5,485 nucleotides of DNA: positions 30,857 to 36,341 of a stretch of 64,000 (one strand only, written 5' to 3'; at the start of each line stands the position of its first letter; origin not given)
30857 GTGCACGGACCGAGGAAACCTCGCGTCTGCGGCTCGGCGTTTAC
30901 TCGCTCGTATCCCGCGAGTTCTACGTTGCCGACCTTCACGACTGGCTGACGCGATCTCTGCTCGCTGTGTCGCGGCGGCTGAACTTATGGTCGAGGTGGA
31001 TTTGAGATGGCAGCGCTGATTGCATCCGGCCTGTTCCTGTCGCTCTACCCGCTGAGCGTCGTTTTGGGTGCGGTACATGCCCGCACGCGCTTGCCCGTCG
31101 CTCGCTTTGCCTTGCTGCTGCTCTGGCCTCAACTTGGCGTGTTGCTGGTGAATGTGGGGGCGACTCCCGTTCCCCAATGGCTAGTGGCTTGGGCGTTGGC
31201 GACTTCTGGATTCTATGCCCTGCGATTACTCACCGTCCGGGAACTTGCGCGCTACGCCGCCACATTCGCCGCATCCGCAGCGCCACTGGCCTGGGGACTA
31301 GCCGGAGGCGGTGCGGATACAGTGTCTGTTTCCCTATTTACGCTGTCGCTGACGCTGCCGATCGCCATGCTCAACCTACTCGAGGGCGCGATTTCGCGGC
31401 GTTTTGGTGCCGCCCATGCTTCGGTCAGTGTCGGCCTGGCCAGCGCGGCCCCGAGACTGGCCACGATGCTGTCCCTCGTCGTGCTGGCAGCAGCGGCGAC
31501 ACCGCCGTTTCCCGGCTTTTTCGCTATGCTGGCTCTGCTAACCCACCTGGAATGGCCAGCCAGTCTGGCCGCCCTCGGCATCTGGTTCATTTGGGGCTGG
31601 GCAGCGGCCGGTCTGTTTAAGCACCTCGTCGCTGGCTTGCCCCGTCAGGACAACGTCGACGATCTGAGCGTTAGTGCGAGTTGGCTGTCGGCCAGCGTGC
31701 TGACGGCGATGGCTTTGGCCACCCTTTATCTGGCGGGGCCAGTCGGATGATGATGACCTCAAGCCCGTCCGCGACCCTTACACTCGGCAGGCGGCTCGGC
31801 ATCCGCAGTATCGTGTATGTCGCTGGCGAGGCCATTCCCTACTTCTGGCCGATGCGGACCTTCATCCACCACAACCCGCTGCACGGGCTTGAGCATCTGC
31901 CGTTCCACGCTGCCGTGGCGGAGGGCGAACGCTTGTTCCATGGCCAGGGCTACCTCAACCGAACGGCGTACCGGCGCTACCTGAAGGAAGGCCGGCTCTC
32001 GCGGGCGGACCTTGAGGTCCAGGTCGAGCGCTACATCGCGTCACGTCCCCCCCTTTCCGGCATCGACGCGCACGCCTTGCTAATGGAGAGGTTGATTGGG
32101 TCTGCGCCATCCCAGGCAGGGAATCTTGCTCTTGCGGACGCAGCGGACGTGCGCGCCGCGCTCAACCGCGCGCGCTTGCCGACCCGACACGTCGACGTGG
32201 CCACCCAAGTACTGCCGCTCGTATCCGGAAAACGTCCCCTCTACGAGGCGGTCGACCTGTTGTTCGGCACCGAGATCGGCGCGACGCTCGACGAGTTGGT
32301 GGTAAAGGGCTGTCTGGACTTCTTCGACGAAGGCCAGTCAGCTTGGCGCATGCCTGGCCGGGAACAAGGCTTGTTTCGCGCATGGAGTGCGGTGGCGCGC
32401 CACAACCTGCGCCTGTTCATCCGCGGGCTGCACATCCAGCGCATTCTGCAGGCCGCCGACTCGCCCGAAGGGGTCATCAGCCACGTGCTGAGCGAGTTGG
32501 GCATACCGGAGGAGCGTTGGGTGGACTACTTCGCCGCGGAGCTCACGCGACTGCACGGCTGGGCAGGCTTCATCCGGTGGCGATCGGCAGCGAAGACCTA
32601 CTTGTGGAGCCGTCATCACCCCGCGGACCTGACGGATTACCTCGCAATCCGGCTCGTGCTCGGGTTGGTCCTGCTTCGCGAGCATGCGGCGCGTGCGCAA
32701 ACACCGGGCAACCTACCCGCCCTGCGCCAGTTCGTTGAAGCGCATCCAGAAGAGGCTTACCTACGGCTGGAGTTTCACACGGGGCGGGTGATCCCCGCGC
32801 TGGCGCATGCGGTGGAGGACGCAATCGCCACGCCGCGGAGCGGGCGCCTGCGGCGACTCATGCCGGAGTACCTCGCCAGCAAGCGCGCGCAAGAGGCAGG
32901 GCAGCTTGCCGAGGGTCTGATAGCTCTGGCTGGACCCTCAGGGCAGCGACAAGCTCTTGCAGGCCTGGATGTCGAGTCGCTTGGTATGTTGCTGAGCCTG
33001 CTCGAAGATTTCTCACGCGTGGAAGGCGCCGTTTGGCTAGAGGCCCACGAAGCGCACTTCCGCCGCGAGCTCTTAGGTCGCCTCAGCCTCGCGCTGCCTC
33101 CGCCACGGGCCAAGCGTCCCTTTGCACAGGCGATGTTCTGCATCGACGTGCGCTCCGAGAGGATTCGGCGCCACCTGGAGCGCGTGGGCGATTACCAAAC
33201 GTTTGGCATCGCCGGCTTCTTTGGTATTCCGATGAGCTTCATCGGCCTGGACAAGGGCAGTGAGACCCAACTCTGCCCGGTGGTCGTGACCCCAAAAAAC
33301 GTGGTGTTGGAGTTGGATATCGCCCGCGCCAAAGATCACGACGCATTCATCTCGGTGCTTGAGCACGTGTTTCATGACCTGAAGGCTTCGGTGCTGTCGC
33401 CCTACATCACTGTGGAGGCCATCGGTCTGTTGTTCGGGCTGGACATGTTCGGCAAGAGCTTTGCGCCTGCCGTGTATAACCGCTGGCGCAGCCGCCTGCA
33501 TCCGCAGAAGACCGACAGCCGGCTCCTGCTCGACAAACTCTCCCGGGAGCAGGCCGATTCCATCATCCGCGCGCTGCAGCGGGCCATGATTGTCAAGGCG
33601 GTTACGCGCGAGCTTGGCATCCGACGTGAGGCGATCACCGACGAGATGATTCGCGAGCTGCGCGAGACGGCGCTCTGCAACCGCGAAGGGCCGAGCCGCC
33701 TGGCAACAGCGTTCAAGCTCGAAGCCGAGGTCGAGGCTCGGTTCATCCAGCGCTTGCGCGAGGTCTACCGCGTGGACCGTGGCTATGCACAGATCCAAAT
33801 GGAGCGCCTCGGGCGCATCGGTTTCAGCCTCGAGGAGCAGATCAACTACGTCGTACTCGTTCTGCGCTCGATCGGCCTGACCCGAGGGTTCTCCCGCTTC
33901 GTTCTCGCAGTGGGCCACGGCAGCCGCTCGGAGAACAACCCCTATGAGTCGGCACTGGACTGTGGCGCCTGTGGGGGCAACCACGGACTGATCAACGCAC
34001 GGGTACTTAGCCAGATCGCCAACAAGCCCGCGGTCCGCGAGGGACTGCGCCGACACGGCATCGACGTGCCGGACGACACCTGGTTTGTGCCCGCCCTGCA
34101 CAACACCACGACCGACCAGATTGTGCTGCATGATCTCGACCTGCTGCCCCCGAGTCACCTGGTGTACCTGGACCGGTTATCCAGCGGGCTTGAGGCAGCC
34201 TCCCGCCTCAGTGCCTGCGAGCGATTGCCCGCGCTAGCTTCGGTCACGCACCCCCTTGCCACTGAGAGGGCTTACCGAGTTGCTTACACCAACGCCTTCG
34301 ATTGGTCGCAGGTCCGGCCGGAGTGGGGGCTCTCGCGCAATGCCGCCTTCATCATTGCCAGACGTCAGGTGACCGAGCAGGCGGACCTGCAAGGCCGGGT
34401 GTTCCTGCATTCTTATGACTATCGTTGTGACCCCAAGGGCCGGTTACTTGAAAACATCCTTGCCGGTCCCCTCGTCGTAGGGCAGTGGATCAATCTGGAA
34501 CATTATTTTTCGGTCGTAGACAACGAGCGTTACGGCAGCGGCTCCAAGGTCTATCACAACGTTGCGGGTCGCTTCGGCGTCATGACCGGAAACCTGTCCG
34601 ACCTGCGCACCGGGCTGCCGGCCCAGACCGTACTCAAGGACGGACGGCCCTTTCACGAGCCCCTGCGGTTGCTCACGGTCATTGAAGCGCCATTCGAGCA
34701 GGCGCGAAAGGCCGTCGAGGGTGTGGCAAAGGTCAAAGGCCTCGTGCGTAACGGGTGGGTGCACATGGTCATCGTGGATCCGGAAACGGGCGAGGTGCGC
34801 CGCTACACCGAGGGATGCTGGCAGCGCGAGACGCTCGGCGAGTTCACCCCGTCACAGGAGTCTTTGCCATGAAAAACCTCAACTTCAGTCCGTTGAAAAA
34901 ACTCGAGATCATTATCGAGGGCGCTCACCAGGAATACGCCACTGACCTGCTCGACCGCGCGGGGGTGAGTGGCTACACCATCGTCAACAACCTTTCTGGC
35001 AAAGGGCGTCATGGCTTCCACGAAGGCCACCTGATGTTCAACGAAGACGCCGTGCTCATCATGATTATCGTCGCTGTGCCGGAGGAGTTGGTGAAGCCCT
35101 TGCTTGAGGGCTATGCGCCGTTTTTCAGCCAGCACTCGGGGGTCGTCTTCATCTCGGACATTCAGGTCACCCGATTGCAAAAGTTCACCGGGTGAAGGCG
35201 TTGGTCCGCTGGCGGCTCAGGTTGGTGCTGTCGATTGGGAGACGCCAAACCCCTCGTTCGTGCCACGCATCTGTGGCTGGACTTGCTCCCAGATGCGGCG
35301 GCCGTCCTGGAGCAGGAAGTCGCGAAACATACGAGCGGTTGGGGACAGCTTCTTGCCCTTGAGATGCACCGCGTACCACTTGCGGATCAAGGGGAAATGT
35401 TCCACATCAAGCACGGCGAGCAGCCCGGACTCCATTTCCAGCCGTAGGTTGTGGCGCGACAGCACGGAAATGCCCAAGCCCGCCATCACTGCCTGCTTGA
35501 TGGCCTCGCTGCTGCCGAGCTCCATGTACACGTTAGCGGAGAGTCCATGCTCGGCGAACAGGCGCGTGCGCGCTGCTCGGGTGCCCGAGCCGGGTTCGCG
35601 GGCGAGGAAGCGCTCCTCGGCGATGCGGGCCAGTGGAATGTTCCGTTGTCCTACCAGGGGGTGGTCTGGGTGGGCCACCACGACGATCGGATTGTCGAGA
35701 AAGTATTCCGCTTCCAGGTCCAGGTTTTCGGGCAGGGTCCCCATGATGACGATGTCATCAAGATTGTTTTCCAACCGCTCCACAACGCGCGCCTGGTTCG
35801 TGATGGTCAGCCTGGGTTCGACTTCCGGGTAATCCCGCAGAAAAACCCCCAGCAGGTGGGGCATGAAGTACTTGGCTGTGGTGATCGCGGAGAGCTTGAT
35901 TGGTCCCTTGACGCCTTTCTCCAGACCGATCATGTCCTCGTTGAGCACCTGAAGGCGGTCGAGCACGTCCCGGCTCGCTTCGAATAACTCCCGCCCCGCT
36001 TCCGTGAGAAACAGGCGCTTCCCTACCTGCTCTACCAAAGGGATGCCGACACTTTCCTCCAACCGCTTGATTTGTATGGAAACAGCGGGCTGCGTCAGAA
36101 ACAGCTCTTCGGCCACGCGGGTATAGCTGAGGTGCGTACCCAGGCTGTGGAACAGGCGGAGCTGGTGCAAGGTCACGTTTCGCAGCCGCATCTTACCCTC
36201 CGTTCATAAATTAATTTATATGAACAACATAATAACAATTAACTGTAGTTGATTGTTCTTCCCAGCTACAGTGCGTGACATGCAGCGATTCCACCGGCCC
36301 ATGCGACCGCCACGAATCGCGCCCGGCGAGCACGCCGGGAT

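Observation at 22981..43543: Carboxysome operon without its own Rubisco, next to a form IAq-like Rubisco with cbbQO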

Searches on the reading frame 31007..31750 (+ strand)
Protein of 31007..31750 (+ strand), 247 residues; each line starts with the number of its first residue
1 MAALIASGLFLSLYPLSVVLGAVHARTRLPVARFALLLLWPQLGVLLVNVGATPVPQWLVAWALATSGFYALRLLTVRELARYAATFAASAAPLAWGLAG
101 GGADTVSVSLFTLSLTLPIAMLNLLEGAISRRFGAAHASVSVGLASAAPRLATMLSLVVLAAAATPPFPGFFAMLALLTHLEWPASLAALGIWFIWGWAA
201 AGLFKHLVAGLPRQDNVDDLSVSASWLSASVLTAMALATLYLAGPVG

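Call 4: search_protein_families(library=pfam, proteins=[window:31007-31750:+])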
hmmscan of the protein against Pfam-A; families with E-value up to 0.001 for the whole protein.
window:31007-31750:+ (247 aa): 0 families

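Call 49: search_protein_families(library=ncbifam, proteins=[window:31007-31750:+], max_evalue=0.01)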
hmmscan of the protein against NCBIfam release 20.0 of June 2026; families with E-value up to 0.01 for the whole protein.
window:31007-31750:+ (247 aa): 3 families
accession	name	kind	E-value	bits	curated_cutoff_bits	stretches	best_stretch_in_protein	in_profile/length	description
NF009306.0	PRK12663.1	equivalog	1.2e-05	24.3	542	1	90-178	308-397/498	Na+/H+ antiporter subunit D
NF009308.0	PRK12665.1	equivalog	0.0001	21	585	1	120-179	343-402/531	Na+/H+ antiporter subunit D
TIGR01972.1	NDH_I_M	subfamily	0.00013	20.8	263.8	1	113-194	332-417/486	NADH-quinone oxidoreductase subunit M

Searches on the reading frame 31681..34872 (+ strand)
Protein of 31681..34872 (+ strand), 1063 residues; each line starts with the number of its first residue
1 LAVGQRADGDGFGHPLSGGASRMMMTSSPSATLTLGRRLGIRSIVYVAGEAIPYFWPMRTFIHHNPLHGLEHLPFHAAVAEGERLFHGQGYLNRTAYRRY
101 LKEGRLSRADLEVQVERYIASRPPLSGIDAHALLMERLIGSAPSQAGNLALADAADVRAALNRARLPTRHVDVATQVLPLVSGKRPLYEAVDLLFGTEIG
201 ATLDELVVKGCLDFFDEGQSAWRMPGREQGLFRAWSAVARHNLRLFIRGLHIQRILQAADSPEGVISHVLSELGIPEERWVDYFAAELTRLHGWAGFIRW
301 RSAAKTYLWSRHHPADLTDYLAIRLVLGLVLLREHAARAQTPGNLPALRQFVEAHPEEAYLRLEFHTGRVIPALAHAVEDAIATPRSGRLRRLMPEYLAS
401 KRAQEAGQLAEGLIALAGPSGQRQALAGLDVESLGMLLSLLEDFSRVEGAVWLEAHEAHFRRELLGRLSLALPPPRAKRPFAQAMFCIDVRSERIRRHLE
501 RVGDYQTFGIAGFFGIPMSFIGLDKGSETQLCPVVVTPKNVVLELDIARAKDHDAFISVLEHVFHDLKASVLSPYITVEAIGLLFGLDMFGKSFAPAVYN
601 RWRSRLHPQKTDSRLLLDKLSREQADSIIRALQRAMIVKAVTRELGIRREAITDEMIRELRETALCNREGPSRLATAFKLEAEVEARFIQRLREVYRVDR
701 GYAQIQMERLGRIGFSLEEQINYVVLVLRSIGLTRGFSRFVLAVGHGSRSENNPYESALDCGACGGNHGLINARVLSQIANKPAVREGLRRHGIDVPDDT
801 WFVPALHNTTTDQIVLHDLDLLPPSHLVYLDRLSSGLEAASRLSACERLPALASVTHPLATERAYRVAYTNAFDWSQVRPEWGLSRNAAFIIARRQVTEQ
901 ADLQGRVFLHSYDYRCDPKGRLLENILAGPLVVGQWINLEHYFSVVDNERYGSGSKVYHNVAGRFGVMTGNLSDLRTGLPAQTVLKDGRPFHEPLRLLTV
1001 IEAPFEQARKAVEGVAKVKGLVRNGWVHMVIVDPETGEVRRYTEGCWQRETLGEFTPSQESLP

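Call 4: search_protein_families(library=pfam, proteins=[window:31681-34872:+])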
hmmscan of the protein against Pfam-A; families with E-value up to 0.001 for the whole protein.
window:31681-34872:+ (1063 aa): 1 family
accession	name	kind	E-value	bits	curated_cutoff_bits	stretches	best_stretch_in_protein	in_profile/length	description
PF10070.14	DabA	-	6.3e-260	865.2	25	1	47-1027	3-747/747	Probable inorganic carbon transporter subunit DabA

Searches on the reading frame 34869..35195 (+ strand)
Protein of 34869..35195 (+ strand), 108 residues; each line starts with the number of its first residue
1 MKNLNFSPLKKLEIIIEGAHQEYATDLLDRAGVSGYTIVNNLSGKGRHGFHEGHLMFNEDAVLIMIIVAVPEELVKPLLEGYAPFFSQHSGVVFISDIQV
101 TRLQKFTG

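Call 4: search_protein_families(library=pfam, proteins=[window:34869-35195:+])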
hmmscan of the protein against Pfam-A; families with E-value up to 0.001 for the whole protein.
window:34869-35195:+ (108 aa): 1 family
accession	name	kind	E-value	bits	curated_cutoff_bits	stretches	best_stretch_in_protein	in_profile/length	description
PF00543.27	P-II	-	5.1e-22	78.6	25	1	10-104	2-101/102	Nitrogen regulatory protein P-II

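Call 49: search_protein_families(library=ncbifam, proteins=[window:34869-35195:+], max_evalue=0.01)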
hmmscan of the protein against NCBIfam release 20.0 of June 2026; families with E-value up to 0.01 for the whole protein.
window:34869-35195:+ (108 aa): 1 family
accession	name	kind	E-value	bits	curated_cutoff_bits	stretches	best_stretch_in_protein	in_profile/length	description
NF045581.1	PG0541_fam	equivalog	1.6e-06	28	45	1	10-80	1-71/91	PG0541 family transporter-associated protein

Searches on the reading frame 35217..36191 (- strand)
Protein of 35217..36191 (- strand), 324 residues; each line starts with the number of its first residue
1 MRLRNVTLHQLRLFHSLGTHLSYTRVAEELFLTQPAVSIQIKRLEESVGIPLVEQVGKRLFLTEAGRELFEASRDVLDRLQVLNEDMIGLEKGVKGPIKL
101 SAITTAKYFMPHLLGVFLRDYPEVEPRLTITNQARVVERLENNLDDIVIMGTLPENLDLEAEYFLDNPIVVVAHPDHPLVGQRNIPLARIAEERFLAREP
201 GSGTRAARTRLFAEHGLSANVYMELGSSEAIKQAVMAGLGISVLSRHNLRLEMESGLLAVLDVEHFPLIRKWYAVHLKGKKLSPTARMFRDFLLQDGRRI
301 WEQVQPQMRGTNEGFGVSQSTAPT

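Call 4: search_protein_families(library=pfam, proteins=[window:35217-36191:-])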
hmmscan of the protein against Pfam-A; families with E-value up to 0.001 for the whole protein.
window:35217-36191:- (324 aa): 2 families
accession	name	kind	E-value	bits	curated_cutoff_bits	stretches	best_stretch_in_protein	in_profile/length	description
PF03466.25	LysR_substrate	-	5.2e-53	180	28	1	93-295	3-206/209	LysR substrate binding domain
PF00126.33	HTH_1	-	2.8e-18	66.1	26.6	1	8-67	1-60/60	Bacterial regulatory helix-turn-helix protein, lysR family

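Call 49: search_protein_families(library=ncbifam, proteins=[window:35217-36191:-], max_evalue=0.01)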
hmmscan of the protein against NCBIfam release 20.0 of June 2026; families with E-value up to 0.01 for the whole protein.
window:35217-36191:- (324 aa): 55 families (the best 25 are shown)
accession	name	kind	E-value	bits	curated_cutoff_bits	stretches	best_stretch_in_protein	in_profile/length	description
NF045990.1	TransRegCbbRRhodb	equivalog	2.1e-75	253.6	450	1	2-295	2-298/304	LysR family regulator CbbR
NF040786.1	LysR_Sec_metab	equivalog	1e-56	192.1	250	1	8-294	3-295/298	selenium metabolism-associated LysR family transcriptional regulator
NF040889.1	trans_reg_YeiE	equivalog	3.5e-53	180.7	480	1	5-291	2-284/288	DNA-binding transcriptional regulator YeiE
NF008095.0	PRK10837.1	subfamily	4.5e-50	170.5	281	1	6-292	3-285/290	LysR family transcriptional regulator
TIGR03339.1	phn_lysR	subfamily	1.2e-47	162.5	341.1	1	10-286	1-272/279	aminoethylphosphonate catabolism associated LysR family transcriptional regulator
NF008352.0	PRK11139.1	subfamily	5.3e-31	107.8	288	1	7-300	7-295/305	transcriptional regulator GcvA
NF053705.1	TransRegGltCGpos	equivalog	9.3e-31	107.1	350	1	8-295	3-291/300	glutamate biosynthesis transcriptional regulator GltC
NF047520.1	trans_act_CidR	equivalog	8.9e-30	103.9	415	1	8-292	3-287/292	cidABC operon transcriptional activator CidR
NF009327.0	PRK12684.1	subfamily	2.8e-27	95.7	402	1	7-265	2-263/313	CysB family HTH-type transcriptional regulator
NF008361.0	PRK11151.1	equivalog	4.2e-27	95.2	329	1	11-251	6-247/305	DNA-binding transcriptional regulator OxyR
NF045775.1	acetoin_reg_AlsR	exception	1.8e-26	93.3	430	1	8-278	3-274/290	acetoin biosynthesis transcriptional regulator AlsR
NF008416.0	PRK11242.1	equivalog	1.9e-26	93.1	277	1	8-296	3-290/300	transcriptional regulator CynR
NF008722.0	PRK11716.1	equivalog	3.2e-26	92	246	1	8-244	3-241/293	HTH-type transcriptional activator IlvY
NF009326.0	PRK12681.1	equivalog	1.2e-24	87.4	436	1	8-264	3-262/324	HTH-type transcriptional regulator CysB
NF040888.1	trans_reg_YafC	equivalog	1.6e-23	83.1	470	1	7-295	4-291/293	DNA-binding transcriptional regulator YafC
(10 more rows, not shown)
